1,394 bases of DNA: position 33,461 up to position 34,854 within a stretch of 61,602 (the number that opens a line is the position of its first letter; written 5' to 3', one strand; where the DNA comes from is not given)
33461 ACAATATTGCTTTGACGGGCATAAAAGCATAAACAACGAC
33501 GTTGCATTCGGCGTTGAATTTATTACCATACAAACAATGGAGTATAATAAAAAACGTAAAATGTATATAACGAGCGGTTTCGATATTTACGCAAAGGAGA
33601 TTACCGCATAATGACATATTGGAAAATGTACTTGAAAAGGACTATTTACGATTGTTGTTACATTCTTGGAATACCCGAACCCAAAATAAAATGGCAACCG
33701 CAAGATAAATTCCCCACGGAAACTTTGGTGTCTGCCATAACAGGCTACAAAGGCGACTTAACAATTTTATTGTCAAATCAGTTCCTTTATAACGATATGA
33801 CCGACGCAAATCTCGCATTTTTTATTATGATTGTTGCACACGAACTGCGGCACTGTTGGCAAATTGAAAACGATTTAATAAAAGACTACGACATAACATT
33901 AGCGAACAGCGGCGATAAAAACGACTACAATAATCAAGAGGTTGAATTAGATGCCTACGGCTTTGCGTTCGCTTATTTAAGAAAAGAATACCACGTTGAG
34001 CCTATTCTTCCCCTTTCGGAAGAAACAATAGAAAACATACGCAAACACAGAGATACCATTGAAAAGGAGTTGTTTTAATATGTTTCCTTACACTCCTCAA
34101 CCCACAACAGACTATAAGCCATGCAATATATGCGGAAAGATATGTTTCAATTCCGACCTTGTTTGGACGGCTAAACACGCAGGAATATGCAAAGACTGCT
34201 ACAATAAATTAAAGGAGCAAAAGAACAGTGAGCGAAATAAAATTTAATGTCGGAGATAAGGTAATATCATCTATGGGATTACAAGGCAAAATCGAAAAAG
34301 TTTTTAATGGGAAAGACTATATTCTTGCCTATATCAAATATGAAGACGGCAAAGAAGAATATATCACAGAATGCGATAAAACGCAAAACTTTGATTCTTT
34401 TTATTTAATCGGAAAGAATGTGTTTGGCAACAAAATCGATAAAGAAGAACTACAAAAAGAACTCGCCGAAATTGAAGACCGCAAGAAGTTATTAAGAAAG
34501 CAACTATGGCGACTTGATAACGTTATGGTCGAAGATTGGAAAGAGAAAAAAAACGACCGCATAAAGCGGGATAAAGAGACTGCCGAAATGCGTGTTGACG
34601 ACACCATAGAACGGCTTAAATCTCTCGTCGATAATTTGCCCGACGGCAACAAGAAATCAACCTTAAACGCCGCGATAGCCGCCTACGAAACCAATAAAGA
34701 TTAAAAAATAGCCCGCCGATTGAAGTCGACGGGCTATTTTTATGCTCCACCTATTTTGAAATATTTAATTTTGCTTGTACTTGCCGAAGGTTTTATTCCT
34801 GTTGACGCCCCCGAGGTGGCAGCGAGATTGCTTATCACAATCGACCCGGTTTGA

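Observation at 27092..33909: Dense, strictly one-strand CGAACAG heptamer array across the rightward module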

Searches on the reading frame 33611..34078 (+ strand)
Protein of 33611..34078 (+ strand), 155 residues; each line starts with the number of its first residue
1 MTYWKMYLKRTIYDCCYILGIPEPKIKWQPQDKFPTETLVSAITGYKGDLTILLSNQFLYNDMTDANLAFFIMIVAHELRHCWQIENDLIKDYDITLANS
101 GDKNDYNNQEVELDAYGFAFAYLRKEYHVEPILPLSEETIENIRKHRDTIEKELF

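Call 8: search_protein_families(library=pfam, proteins=[window:33611-34078:+], max_evalue=0.01)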
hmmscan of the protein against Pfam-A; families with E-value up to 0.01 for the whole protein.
window:33611-34078:+ (155 aa): 1 family
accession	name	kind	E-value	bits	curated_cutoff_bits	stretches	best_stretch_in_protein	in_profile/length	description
PF20573.4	DUF6782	-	0.0073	16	27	1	69-92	88-111/241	Putative metallopeptidase family (DUF6782)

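Call 10: search_protein_families(library=phrogs, proteins=[window:33611-34078:+], max_evalue=0.01)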
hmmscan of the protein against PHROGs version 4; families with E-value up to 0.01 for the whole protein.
window:33611-34078:+ (155 aa): 0 families

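Call 47: search_protein_families(library=ncbifam, proteins=[window:33611-34078:+], max_evalue=0.01)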
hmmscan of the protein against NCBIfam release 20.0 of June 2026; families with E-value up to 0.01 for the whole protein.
window:33611-34078:+ (155 aa): 0 families

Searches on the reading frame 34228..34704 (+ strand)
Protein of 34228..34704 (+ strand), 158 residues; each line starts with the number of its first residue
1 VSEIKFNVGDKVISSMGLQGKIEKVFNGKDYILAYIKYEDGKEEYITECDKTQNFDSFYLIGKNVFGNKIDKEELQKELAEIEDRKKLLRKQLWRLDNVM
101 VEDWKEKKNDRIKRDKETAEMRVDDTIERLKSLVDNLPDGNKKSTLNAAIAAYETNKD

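Call 8: search_protein_families(library=pfam, proteins=[window:34228-34704:+], max_evalue=0.01)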
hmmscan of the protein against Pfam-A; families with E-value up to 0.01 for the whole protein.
window:34228-34704:+ (158 aa): 1 family
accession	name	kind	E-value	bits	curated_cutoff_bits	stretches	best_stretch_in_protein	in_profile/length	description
PF15796.10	KELK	-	0.0052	17.7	27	0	68-93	12-37/80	KELK-motif containing domain of MRCK Ser/Thr protein kinase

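Call 10: search_protein_families(library=phrogs, proteins=[window:34228-34704:+], max_evalue=0.01)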
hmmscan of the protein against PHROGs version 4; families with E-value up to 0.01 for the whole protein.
window:34228-34704:+ (158 aa): 0 families

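Call 47: search_protein_families(library=ncbifam, proteins=[window:34228-34704:+], max_evalue=0.01)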
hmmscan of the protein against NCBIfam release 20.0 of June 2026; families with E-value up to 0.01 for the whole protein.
window:34228-34704:+ (158 aa): 1 family
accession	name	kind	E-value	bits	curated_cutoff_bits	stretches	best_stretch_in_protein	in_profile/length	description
NF051880.1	FlagAsmCDGMPTipF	equivalog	0.0046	15.8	600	1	65-143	51-131/421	flagella assembly cyclic-di-GMP phosphodiesterase TipF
